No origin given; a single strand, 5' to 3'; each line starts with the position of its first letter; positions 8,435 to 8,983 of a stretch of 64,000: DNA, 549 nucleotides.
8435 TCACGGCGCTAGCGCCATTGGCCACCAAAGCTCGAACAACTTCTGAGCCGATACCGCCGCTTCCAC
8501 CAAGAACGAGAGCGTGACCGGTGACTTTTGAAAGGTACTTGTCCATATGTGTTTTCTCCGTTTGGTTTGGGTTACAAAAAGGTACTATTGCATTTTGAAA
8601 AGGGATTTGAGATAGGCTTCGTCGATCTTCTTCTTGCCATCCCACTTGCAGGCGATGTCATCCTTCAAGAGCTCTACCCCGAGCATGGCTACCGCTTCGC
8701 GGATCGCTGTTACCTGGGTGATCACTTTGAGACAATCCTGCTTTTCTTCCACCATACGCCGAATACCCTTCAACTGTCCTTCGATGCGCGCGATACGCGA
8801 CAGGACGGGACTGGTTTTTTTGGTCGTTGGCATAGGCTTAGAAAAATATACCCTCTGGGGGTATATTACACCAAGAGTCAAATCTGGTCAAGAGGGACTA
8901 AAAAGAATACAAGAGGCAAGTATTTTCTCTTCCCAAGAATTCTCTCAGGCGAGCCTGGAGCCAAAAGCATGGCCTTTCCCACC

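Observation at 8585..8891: CsoR-family repressor with a textbook operator but a Cys-Asp-Cys ligand set, heading an SDR-trxB redox operon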

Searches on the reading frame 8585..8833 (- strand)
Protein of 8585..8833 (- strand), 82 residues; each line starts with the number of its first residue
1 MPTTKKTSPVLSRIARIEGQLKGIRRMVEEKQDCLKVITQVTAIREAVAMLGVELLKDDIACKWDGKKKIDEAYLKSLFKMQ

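Call 3: search_protein_families(library=pfam, proteins=[window:8585-8833:-], max_evalue=0.01)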
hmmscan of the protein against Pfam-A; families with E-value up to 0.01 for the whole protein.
window:8585-8833:- (82 aa): 1 family
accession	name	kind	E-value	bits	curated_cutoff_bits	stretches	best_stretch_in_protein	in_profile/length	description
PF02583.22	Trns_repr_metal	-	7.7e-18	65.1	22.8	1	10-65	5-60/78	Metal-sensitive transcriptional repressor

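Call 4: search_solved_structures(query=window:8588-8833:-, max_evalue=1, show_alignments=5)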
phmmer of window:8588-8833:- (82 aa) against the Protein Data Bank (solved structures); distinct sequences matched with E-value up to 1: 11.
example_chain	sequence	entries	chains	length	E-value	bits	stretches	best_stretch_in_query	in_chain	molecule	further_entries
4m1p_A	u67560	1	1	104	9.2e-10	42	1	2-57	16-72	Copper-sensitive operon repressor (CsoR)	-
4adz_A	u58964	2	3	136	2.2e-08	37.6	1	7-61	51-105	CSOR | COPPER SENSITIVE OPERON REPRESSOR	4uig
7mq1_A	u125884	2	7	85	5.3e-08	36.4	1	9-53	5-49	Copper-sensing transcriptional repressor csoR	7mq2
7mq3_A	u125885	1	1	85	5.5e-08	36.4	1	9-55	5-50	Copper-sensing transcriptional repressor csoR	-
5fmn_A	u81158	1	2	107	6.8e-07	32.9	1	9-58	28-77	INRS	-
6ahx_A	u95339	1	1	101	1.9e-06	31.5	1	8-60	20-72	Putative cytosolic protein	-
5lbm_A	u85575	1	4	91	5.1e-06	30.1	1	2-65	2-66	Transcriptional repressor FrmR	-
5lcy_A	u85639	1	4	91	3.6e-05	27.5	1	8-56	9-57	Frmr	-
2hh7_A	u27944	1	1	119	0.0017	22.1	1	4-50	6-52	Hypothetical protein CsoR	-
3aai_A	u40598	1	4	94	0.011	19.5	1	12-57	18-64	Copper homeostasis operon regulatory protein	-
2wpr_A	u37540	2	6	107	0.21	15.5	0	6-46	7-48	TRIMERIC AUTOTRANSPORTER ADHESIN FRAGMENT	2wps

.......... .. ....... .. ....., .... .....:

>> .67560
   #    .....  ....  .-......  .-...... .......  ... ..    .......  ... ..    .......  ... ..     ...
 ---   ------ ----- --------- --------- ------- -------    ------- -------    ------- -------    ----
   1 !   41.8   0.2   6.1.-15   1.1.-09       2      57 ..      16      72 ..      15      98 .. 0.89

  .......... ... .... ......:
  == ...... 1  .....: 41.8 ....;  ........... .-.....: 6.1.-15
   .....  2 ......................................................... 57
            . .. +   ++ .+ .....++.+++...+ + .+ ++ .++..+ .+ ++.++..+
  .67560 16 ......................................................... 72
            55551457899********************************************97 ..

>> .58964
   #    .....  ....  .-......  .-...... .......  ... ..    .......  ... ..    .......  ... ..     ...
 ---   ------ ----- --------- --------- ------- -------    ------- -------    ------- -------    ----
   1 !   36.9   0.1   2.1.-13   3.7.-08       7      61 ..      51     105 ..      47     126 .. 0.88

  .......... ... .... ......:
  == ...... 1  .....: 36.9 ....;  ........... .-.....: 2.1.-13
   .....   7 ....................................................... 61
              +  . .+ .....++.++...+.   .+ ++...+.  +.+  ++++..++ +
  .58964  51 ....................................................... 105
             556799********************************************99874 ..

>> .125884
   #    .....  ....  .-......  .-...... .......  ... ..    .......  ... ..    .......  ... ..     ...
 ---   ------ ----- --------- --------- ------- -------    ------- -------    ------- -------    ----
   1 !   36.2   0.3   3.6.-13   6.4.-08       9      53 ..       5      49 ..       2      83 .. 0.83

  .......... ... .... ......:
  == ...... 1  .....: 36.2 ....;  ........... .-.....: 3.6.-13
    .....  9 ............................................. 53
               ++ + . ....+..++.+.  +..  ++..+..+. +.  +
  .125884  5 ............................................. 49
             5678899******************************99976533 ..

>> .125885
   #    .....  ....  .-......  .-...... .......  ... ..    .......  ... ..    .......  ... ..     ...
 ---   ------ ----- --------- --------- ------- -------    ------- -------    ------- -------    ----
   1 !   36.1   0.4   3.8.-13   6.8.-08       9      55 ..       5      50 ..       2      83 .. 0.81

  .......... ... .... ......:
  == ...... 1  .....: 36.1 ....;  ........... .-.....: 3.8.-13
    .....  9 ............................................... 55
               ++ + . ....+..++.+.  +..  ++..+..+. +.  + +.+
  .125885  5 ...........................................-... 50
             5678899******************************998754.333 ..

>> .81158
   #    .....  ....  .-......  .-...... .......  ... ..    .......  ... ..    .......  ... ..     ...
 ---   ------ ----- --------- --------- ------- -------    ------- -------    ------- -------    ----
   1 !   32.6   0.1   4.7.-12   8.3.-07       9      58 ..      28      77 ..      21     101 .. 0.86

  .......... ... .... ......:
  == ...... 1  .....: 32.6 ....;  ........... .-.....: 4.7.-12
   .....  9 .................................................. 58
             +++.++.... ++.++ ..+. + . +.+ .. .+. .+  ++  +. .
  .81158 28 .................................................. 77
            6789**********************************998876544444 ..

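Call 6: find_homologous_proteins(query=window:8588-8833:-, max_evalue=0.001)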
Query window:8588-8833:- (82 aa): 298 proteins with E <= 0.001 among 301 candidates; the best 120 are listed.
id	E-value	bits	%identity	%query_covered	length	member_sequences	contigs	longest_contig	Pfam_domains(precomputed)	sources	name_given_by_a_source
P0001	6.0e-42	158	93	100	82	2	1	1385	PF02583.23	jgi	jgi:DNA-binding FrmR family transcriptional regulator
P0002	1.8e-41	157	90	100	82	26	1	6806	PF02583.23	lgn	-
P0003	4.2e-41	156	91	100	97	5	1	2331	PF02583.23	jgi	jgi:DNA-binding FrmR family transcriptional regulator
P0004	4.6e-41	156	90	100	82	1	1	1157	PF02583.23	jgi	jgi:DNA-binding FrmR family transcriptional regulator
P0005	1.2e-40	154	89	100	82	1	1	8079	PF02583.23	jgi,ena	-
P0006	1.4e-40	154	88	100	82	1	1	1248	PF02583.23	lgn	-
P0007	2.9e-40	153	90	100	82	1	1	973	PF02583.23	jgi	-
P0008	4.2e-40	153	88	100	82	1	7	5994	PF02583.23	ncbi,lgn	-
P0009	2.0e-39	150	87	100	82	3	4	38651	PF02583.23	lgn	-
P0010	2.2e-39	150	89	100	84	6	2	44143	PF02583.23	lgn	-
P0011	3.8e-39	150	88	100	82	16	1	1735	PF02583.23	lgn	-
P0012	5.6e-39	149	92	94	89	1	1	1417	PF02583.23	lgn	-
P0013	6.2e-39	149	88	100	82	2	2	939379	PF02583.23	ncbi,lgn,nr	ncbi:MAG: metal-sensitive transcriptional regulator [Candidatus Moranbacteria bacterium]|nr:metal-se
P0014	1.1e-38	148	87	100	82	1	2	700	PF02583.23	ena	-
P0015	1.4e-38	148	87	100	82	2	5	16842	PF02583.23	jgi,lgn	-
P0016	2.2e-38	147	88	100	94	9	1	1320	PF02583.23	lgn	-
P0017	2.9e-38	147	84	100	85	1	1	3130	PF02583.23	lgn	-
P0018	4.8e-38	146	88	94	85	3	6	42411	PF02583.23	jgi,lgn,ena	-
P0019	5.0e-38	146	78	100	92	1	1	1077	PF02583.23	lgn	-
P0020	5.6e-38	146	85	100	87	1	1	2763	PF02583.23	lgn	-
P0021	1.0e-37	145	90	95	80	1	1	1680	PF02583.23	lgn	-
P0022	1.1e-37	145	91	93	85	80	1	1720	PF02583.23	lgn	-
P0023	1.7e-37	144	85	100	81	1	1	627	PF02583.23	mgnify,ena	mgnify:CR=1 FL=1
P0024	2.1e-37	144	87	96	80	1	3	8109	PF02583.23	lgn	-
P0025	2.1e-37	144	84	100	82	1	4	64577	PF02583.23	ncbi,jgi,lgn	jgi:CsoR family transcriptional regulator, copper-sensing transcriptional repressor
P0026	3.1e-37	143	88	98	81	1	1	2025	PF02583.23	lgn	-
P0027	3.7e-37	143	86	96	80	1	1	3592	PF02583.23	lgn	-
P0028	3.9e-37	143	91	91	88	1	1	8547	PF02583.23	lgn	-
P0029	4.3e-37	143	86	98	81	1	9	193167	PF02583.23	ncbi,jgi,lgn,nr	ncbi:MAG: metal-sensitive transcriptional regulator [Candidatus Moranbacteria bacterium]|jgi:DNA-bin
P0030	4.6e-37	143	80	100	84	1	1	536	PF02583.23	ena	-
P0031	4.7e-37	143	86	96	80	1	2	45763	PF02583.23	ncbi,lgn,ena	-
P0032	4.9e-37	143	83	100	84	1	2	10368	PF02583.23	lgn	-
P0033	6.6e-37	142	85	96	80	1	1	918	PF02583.23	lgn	-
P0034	6.7e-37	142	87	94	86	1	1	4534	PF02583.23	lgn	-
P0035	8.1e-37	142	82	100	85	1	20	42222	PF02583.23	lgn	-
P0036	1.2e-36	142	82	100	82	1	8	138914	PF02583.23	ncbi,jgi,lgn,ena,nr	ncbi:MAG: metal-sensitive transcriptional regulator [Candidatus Moraniibacteriota bacterium]|jgi:DNA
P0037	1.5e-36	141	85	96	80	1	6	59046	PF02583.23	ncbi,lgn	-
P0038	1.7e-36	141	86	95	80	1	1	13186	PF02583.23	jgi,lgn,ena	-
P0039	1.9e-36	141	84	96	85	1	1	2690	PF02583.23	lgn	-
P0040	2.1e-36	141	84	96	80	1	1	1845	PF02583.23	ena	-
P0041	2.5e-36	141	82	100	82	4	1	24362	PF02583.23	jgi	jgi:DNA-binding FrmR family transcriptional regulator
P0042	2.7e-36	140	84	98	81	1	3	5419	PF02583.23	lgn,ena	-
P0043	3.6e-36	140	84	98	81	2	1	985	PF02583.23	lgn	-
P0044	3.8e-36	140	82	100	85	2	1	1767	PF02583.23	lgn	-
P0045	4.0e-36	140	87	91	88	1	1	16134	PF02583.23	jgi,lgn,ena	-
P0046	5.8e-36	139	83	98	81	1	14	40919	PF02583.23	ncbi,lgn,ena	-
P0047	6.0e-36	139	86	95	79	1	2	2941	PF02583.23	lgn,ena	-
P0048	7.6e-36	139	88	91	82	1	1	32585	PF02583.23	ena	-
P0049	8.6e-36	139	82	96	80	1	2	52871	PF02583.23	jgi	jgi:DNA-binding FrmR family transcriptional regulator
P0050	9.1e-36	139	89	90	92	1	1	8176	PF02583.23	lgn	-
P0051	1.7e-35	138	80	96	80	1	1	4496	PF02583.23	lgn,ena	-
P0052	1.8e-35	138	87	94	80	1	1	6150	PF02583.23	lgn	-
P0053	2.1e-35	138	86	94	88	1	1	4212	PF02583.23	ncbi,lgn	-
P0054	2.3e-35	138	87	91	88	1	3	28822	PF02583.23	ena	-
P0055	4.4e-35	137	86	95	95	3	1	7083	PF02583.23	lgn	-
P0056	5.6e-35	136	78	96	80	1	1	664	PF02583.23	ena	-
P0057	6.4e-35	136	85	91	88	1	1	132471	PF02583.23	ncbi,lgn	-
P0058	7.4e-35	136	85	91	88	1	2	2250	PF02583.23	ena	-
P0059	1.8e-34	135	81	96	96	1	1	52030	PF02583.23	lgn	-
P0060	2.0e-34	135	85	91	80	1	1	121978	PF02583.23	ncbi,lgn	-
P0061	4.5e-34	133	77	100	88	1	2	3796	PF02583.23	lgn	-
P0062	1.7e-33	132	86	89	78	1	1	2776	PF02583.23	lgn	-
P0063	2.0e-33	131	75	100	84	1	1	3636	PF02583.23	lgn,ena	-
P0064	2.4e-33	131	79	94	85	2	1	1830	PF02583.23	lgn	-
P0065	6.1e-33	130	79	93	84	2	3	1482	PF02583.23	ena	-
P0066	8.2e-33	129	75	98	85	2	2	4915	PF02583.23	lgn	-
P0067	1.3e-32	129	85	79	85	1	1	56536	PF02583.23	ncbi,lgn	-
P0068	1.4e-32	129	84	89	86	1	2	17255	PF02583.23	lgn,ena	-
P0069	1.6e-32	128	73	91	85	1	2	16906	PF02583.23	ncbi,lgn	ncbi:MAG: metal-sensitive transcriptional regulator [Candidatus Moraniibacteriota bacterium]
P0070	1.7e-32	128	79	93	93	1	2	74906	PF02583.23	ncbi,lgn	ncbi:MAG: metal-sensitive transcriptional regulator [Candidatus Moraniibacteriota bacterium]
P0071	1.7e-32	128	78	93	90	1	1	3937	PF02583.23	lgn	-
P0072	1.9e-32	128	75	100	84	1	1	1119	PF02583.23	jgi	jgi:DNA-binding FrmR family transcriptional regulator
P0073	2.2e-32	128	80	91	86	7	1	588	PF02583.23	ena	-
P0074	2.9e-32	128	74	100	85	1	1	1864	PF02583.23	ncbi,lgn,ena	ncbi:MAG: metal-sensitive transcriptional regulator [Candidatus Moraniibacteriota bacterium]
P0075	3.3e-32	128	80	91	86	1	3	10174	PF02583.23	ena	-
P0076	3.7e-32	127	76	95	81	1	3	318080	PF02583.23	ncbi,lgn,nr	ncbi:MAG: metal-sensitive transcriptional regulator [Candidatus Moranbacteria bacterium]|nr:metal-se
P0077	4.1e-32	127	84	89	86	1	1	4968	PF02583.23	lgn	-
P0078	4.2e-32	127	79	89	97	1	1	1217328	PF02583.23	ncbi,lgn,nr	ncbi:MAG: metal-sensitive transcriptional regulator [Candidatus Moraniibacteriota bacterium]|nr:MAG:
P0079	5.1e-32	127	74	95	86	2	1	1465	PF02583.23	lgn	-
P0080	6.4e-32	127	79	89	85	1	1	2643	PF02583.23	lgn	-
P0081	6.4e-32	127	76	95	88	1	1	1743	PF02583.23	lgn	-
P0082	7.8e-32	126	82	89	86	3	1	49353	PF02583.23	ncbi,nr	ncbi:MAG: metal-sensitive transcriptional regulator [bacterium]|nr:metal-sensitive transcriptional r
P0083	7.8e-32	126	82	89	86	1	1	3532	PF02583.23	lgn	-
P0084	8.0e-32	126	76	91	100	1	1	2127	PF02583.23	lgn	-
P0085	9.2e-32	126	76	93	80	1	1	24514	PF02583.23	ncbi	-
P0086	9.9e-32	126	82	89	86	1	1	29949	PF02583.23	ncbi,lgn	ncbi:MAG: metal-sensitive transcriptional regulator [Candidatus Moraniibacteriota bacterium]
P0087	1.1e-31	126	75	93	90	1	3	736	PF02583.23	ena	-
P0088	1.2e-31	126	82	88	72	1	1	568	PF02583.23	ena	-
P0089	1.2e-31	126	77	94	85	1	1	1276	PF02583.23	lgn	-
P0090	1.2e-31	126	80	90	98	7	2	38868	PF02583.23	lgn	-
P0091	1.2e-31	126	69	100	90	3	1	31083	PF02583.23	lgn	-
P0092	1.4e-31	126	75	96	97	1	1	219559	PF02583.23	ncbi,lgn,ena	-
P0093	1.5e-31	125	71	100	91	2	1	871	PF02583.23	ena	-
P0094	1.6e-31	125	81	89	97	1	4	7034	PF02583.23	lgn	-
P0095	1.7e-31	125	81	89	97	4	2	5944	PF02583.23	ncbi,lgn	-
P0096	1.8e-31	125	76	98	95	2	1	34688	PF02583.23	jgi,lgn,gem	-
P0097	1.8e-31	125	76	96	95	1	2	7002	PF02583.23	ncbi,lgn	-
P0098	1.8e-31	125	76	96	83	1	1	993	PF02583.23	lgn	-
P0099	1.8e-31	125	79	91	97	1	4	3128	PF02583.23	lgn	-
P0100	2.0e-31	125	74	98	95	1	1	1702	PF02583.23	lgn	-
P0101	2.0e-31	125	82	89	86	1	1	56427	PF02583.23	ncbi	ncbi:MAG: metal-sensitive transcriptional regulator [Patescibacteria group bacterium]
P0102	2.1e-31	125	73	99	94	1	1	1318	PF02583.23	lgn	-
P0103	2.1e-31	125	81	89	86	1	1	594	PF02583.23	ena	-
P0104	2.2e-31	125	82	89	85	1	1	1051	PF02583.23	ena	-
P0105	2.2e-31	125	76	96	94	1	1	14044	PF02583.23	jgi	jgi:DNA-binding FrmR family transcriptional regulator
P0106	2.2e-31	125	82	89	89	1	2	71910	PF02583.23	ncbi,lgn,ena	-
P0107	2.3e-31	125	76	96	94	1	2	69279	PF02583.23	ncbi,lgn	-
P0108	2.3e-31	125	79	89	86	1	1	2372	PF02583.23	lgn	-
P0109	2.4e-31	125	80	90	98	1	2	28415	PF02583.23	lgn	-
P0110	2.4e-31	125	74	98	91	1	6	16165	PF02583.23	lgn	-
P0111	2.4e-31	125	80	90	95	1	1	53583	PF02583.23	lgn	-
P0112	2.4e-31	125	75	99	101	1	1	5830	PF02583.23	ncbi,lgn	ncbi:MAG: metal-sensitive transcriptional regulator [Candidatus Moraniibacteriota bacterium]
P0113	2.5e-31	125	77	91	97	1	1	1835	PF02583.23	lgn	-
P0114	2.6e-31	125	74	99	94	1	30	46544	PF02583.23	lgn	-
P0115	2.7e-31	125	73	98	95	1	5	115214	PF02583.23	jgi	jgi:CsoR family transcriptional regulator, copper-sensing transcriptional repressor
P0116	3.0e-31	124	74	98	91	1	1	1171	PF02583.23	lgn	-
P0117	3.1e-31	124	80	91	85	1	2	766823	PF02583.23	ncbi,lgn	ncbi:MAG: metal-sensitive transcriptional regulator [Candidatus Moraniibacteriota bacterium]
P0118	3.2e-31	124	79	89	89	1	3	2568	PF02583.23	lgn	-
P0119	3.4e-31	124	79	91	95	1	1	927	PF02583.23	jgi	jgi:DNA-binding FrmR family transcriptional regulator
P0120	3.4e-31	124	75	93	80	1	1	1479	PF02583.23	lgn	-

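Call 11: find_related_loci(query=A1, collection=genome_contigs, flank=6000)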
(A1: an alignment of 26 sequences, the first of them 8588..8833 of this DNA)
Query A1 (82 aa) in genome_contigs; peptide patterns used: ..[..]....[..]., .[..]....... (x = any residue, [..] = any of these).
599 stretches matched a pattern (row limit reached: there are more); 456 encode a relative of the query (tblastn E <= 1e-3); the best 80 are kept; 80 distinct loci.
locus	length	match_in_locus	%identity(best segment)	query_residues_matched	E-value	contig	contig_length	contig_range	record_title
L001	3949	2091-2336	95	1-82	5e-49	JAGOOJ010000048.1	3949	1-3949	MAG: Candidatus Moraniibacteriota bacterium isolate Gw_Eff_bin_190 Gw_Eff_89844_length_3949_cov_17.781790, whole genome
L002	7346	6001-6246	95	1-82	3e-49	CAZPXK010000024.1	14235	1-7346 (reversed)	MAG TPA_asm: uncultured Bdellovibrionales bacterium isolate SRP342105_co1_301 genome assembly, contig: NODE_5768_length_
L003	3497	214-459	93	1-82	4e-48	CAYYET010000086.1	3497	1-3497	MAG TPA_asm: uncultured Bdellovibrionales bacterium isolate SRP135725_co1_601 genome assembly, contig: NODE_46955_length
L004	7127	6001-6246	91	1-82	9e-48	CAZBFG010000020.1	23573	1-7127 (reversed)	MAG TPA_asm: uncultured Bdellovibrionales bacterium isolate ERP113451_co1_34 genome assembly, contig: NODE_2451_length_2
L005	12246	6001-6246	91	1-82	3e-47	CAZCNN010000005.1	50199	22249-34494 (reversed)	MAG TPA_asm: uncultured Bdellovibrionales bacterium isolate SRP286056_co2_548 genome assembly, contig: NODE_761_length_5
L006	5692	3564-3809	91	1-82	2e-47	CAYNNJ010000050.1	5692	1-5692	MAG TPA_asm: uncultured Bdellovibrionales bacterium isolate SRP189682_co2_170 genome assembly, contig: NODE_31909_length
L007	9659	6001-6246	93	1-82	2e-47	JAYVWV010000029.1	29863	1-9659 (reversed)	MAG: Candidatus Moraniibacteriota bacterium isolate GL82_UP_metabat_7 GL82_UP_metabat_7_28, whole genome shotgun sequenc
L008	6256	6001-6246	90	1-82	4e-47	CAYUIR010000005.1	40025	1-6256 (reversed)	MAG TPA_asm: uncultured Bdellovibrionales bacterium isolate SRP219642_co6_142 genome assembly, contig: NODE_630_length_4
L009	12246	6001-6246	89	1-82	2e-46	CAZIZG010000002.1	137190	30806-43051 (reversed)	MAG TPA_asm: uncultured Bdellovibrionales bacterium isolate SRP135725_co1_205 genome assembly, contig: NODE_52_length_13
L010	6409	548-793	90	1-82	5e-46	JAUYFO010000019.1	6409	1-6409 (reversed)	MAG: Candidatus Moraniibacteriota bacterium isolate C21_metabat.bin.18 C21_k141_234572, whole genome shotgun sequence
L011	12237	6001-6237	94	4-82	6e-46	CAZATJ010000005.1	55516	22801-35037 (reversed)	MAG TPA_asm: uncultured Bdellovibrionales bacterium isolate ERP113451_co3_238 genome assembly, contig: NODE_246_length_5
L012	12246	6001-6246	85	1-82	5e-46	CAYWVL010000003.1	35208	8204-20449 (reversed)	MAG TPA_asm: uncultured Bdellovibrionales bacterium isolate SRP170004_co1_593 genome assembly, contig: NODE_1661_length_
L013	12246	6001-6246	89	1-82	8e-46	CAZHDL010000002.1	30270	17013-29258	MAG TPA_asm: uncultured Bdellovibrionales bacterium isolate SRP219642_co10_72 genome assembly, contig: NODE_1241_length_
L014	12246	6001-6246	87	1-82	5e-45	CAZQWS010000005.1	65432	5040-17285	MAG TPA_asm: uncultured Bdellovibrionales bacterium isolate binchicken_co105_454 genome assembly, contig: NODE_471_lengt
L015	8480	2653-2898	88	1-82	2e-45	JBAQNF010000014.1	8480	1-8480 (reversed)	MAG: Candidatus Moraniibacteriota bacterium isolate MFD12002_ilm_asm_bin7 k127_58923, whole genome shotgun sequence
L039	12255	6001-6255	71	1-82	8e-36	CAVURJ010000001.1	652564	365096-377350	MAG: Candidatus Moranbacteria bacterium isolate MFD09730.bin.1.17 genome assembly, contig: contig_20098, whole genome sh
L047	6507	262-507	62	1-82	1e-30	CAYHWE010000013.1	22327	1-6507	MAG TPA_asm: uncultured Gammaproteobacteria bacterium isolate ERP119705_co15_594 genome assembly, contig: NODE_2109_leng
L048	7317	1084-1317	51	3-80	2e-25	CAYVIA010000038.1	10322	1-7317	MAG TPA_asm: uncultured Gammaproteobacteria bacterium isolate binchicken_co129_792 genome assembly, contig: NODE_20628_l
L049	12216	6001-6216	57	6-82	1e-23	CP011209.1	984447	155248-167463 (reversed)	MAG: Candidatus Wolfebacteria bacterium GW2011_GWB1_47_1 chromosome, complete genome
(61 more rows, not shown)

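Call 18: search_protein_families(library=ncbifam, proteins=[window:8585-8833:-], max_evalue=0.001)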
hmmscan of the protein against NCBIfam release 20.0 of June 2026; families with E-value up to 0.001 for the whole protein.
window:8585-8833:- (82 aa): 3 families
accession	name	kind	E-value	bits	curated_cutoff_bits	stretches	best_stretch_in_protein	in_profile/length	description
NF052430.1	repress_RicR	exception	8.1e-11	42.4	175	1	12-60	13-61/93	copper-sensing transcriptional repressor RicR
NF008464.0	PRK11352.1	equivalog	7.8e-10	39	133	1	3-71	3-72/91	formaldehyde-responsive transcriptional repressor FrmR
NF011613.0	PRK15039.1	equivalog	7.4e-09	36.2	138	1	9-60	10-61/90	Ni(II)/Co(II)-binding transcriptional repressor RcnR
